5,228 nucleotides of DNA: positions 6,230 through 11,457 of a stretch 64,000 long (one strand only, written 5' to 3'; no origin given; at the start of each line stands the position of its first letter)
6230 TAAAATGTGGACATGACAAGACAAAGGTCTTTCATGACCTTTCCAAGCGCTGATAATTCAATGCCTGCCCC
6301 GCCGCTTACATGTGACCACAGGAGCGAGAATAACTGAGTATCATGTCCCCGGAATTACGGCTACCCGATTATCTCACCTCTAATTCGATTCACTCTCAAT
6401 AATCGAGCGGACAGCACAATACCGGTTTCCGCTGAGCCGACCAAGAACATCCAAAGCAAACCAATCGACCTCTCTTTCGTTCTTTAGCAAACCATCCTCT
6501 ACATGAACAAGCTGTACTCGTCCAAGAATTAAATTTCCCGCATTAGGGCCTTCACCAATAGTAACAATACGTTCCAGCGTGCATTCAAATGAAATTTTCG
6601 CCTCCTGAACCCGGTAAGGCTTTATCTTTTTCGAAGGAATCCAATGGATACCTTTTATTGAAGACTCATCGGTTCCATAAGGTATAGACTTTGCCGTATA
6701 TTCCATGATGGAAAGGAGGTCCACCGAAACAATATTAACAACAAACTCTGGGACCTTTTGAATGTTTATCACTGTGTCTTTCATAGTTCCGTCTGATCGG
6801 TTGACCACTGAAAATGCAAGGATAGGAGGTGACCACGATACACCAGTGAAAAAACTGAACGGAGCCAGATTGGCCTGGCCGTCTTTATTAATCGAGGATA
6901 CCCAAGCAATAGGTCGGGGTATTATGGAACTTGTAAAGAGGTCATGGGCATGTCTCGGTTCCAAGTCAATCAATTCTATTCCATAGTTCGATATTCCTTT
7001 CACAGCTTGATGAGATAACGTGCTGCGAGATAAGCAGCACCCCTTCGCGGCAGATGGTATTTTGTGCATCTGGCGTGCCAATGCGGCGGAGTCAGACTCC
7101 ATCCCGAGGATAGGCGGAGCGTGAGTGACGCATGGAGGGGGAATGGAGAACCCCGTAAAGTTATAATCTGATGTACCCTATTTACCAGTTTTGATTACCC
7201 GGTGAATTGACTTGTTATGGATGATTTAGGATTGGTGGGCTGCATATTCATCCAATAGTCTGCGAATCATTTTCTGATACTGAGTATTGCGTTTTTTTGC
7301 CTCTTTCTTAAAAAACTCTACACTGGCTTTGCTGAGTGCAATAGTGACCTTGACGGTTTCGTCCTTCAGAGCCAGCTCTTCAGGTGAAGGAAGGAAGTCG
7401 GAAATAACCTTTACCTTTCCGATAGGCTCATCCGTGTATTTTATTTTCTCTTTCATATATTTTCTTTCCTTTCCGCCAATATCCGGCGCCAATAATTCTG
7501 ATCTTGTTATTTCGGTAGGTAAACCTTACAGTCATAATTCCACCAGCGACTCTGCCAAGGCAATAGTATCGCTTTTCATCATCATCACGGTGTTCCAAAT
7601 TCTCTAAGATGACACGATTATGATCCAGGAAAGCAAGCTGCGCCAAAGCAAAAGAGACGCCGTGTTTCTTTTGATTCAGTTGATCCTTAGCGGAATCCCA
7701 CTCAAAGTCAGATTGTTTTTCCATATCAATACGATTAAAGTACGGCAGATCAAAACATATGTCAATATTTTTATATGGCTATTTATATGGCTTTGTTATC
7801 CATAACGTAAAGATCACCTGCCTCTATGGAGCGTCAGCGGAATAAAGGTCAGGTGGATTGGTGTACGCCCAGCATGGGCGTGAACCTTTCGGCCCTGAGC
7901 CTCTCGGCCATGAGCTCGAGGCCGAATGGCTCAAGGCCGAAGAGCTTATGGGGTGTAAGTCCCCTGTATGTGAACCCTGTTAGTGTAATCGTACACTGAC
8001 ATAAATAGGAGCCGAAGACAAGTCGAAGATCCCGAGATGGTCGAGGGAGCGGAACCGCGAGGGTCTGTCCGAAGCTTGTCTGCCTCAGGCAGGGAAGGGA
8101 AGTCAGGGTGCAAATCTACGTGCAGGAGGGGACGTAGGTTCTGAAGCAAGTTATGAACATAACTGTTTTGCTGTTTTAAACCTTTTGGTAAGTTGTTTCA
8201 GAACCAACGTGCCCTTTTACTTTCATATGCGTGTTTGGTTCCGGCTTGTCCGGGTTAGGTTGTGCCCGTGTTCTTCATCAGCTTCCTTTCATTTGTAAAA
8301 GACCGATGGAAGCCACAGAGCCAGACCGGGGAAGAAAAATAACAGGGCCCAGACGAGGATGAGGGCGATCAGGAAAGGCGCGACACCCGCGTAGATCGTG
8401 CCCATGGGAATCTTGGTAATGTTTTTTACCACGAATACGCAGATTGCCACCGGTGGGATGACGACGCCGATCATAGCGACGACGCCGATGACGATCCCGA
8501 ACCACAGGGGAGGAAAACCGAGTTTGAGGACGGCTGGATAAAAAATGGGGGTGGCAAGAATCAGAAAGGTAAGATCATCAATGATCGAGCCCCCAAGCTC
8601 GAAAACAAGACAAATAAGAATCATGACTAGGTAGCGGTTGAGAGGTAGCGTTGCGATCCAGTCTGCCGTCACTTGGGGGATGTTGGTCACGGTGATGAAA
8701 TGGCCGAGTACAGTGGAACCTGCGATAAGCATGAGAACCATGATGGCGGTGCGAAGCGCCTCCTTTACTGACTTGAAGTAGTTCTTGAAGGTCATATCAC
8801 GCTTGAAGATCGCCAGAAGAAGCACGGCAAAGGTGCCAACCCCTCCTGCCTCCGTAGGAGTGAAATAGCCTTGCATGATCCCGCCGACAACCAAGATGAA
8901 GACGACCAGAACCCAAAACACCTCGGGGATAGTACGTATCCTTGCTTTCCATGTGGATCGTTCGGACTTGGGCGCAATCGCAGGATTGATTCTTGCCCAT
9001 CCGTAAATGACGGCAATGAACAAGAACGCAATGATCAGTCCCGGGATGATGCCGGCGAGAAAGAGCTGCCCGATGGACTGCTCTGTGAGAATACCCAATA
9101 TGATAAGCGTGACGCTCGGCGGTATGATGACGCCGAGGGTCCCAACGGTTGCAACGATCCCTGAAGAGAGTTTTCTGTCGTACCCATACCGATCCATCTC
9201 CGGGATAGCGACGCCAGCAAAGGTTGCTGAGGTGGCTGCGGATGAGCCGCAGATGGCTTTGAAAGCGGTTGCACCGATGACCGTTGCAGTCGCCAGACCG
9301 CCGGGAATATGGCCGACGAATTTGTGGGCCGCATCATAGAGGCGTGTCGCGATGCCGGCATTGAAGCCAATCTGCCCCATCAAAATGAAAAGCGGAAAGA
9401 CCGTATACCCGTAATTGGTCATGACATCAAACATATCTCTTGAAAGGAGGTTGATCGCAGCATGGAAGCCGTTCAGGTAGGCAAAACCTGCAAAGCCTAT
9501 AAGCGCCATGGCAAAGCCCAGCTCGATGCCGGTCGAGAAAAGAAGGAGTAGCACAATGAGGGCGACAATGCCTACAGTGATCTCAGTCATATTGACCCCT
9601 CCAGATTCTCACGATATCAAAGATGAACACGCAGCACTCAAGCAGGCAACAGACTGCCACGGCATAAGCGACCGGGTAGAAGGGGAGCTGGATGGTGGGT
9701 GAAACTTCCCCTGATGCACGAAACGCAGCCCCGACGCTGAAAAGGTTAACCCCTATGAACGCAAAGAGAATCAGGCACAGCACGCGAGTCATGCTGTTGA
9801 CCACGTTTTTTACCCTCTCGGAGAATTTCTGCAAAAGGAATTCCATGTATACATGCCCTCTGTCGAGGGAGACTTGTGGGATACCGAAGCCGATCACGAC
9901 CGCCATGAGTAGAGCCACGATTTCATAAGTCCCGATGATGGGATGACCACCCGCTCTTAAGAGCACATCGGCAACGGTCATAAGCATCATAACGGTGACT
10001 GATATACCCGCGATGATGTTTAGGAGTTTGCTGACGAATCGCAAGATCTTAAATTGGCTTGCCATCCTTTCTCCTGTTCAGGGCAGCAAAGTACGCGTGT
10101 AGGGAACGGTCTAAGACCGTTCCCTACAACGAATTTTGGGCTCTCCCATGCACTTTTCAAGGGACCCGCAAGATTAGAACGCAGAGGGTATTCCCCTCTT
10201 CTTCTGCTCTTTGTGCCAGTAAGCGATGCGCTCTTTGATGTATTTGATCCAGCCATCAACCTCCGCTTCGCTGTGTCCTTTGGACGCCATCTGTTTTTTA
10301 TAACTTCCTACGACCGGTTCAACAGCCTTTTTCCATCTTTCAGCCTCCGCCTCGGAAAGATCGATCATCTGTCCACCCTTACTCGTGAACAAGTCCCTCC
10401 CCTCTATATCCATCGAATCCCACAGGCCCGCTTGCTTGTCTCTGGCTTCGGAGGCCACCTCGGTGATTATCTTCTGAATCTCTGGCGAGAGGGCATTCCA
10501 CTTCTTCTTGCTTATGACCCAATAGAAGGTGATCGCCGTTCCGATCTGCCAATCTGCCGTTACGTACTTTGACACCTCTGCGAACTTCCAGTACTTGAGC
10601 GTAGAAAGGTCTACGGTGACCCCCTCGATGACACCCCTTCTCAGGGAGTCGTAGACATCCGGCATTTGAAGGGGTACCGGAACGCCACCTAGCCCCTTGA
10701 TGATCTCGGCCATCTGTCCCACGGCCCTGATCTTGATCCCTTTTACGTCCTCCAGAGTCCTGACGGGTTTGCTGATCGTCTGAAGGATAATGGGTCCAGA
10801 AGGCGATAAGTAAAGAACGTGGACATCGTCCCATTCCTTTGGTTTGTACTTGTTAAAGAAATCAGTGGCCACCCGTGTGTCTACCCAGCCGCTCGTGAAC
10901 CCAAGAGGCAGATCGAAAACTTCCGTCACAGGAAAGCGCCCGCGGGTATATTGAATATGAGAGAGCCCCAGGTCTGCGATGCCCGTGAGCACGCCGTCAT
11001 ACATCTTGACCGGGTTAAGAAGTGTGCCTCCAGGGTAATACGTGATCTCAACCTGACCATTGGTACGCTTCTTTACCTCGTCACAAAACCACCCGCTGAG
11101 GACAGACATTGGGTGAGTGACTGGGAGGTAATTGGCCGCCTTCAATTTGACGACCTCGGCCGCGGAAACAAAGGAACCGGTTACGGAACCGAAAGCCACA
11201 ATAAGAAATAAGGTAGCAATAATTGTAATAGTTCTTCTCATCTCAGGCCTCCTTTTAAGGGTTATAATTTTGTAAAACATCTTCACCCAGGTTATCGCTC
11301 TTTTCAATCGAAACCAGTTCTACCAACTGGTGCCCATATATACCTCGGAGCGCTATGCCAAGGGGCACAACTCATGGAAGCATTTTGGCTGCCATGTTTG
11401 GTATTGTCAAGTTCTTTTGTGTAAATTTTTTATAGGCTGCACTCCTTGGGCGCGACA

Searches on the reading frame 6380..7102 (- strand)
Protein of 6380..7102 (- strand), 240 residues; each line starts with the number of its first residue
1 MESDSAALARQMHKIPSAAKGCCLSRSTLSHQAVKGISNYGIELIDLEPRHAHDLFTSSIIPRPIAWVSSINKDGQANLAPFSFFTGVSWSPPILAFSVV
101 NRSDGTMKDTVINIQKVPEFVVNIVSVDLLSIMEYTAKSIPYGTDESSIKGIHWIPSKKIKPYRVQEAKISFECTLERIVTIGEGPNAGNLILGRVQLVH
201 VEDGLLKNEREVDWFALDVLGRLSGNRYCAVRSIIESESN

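Call 86: search_protein_families(library=pfam, proteins=[window:6380-7102:-], max_evalue=0.00001)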
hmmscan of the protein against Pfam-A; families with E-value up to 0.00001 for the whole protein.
window:6380-7102:- (240 aa): 1 family
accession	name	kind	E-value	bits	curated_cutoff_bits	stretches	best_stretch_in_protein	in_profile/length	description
PF01613.24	Flavin_Reduct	-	2.9e-21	76.6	27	1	61-206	4-138/153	Flavin reductase like domain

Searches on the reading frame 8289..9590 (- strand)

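Call 86: search_protein_families(library=pfam, proteins=[window:8289-9590:-], max_evalue=0.00001)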
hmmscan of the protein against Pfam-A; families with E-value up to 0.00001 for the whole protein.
window:8289-9590:- (433 aa): 1 family
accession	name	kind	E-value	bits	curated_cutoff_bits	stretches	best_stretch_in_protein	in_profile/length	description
PF06808.19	DctM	-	1e-91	308.3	23.8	1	11-423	1-413/413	Tripartite ATP-independent periplasmic transporter, DctM component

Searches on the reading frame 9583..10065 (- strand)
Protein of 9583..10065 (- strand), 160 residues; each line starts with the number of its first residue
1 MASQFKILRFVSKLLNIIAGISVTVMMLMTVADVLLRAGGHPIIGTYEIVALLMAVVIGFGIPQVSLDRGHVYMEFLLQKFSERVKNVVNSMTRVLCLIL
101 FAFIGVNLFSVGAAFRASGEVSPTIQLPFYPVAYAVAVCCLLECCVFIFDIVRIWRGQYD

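Call 86: search_protein_families(library=pfam, proteins=[window:9583-10065:-], max_evalue=0.00001)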
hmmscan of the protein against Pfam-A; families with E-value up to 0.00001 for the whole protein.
window:9583-10065:- (160 aa): 1 family
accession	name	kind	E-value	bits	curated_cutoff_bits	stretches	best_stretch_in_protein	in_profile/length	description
PF04290.18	DctQ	-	1.2e-21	77.5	28.3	1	26-156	1-131/132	Tripartite ATP-independent periplasmic transporters, DctQ component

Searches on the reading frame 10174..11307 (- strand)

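Call 86: search_protein_families(library=pfam, proteins=[window:10174-11307:-], max_evalue=0.00001)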
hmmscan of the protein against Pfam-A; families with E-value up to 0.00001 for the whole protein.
window:10174-11307:- (377 aa): 1 family
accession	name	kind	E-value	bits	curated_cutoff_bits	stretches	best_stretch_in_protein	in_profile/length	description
PF03480.18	DctP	-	1.9e-46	159.1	23.4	1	73-338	17-285/286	Bacterial extracellular solute-binding protein, family 7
